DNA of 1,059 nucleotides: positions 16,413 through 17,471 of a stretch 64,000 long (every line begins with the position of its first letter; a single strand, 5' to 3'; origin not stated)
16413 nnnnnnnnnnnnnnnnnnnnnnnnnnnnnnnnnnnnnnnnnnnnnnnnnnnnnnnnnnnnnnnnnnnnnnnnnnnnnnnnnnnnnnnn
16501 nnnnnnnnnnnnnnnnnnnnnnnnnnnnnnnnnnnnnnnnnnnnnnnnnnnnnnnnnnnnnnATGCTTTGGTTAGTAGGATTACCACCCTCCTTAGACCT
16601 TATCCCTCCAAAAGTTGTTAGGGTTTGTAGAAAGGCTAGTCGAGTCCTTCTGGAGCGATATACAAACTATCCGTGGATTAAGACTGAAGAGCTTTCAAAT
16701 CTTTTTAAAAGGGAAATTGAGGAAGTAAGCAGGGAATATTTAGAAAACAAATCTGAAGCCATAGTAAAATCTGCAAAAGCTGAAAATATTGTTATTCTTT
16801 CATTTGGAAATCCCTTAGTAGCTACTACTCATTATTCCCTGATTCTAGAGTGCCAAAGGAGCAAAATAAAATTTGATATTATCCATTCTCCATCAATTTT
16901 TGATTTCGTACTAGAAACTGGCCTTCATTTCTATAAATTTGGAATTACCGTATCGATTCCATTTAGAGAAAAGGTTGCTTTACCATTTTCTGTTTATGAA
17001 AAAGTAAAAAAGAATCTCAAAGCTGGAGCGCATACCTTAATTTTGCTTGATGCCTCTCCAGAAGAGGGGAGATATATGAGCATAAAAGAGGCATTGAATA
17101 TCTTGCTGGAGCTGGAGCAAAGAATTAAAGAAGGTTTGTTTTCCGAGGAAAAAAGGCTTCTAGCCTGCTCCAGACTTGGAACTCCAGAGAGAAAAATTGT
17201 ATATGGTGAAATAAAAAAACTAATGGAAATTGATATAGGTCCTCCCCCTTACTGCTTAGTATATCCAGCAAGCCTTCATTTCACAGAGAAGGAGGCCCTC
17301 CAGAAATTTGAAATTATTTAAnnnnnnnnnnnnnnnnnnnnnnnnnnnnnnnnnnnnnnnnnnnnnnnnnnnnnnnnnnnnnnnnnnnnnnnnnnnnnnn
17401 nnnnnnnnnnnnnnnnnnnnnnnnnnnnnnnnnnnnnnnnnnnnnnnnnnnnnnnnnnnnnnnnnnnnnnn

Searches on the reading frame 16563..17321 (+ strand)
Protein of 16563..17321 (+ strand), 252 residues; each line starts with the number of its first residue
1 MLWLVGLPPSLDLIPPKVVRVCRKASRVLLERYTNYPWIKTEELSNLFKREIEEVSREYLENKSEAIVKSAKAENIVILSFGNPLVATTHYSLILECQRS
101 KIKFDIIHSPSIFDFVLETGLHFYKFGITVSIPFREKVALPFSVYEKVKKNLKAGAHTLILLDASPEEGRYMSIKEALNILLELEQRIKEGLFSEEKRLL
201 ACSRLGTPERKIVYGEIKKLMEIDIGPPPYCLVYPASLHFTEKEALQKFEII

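Call 38: search_protein_families(library=pfam, proteins=[window:16563-17321:+], max_evalue=0.001)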
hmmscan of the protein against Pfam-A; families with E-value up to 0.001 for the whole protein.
window:16563-17321:+ (252 aa): 1 family
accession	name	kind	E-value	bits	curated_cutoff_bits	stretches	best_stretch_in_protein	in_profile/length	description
PF00590.25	TP_methylase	-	7.2e-16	59.2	27.8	1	1-220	1-211/212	Tetrapyrrole (Corrin/Porphyrin) Methylases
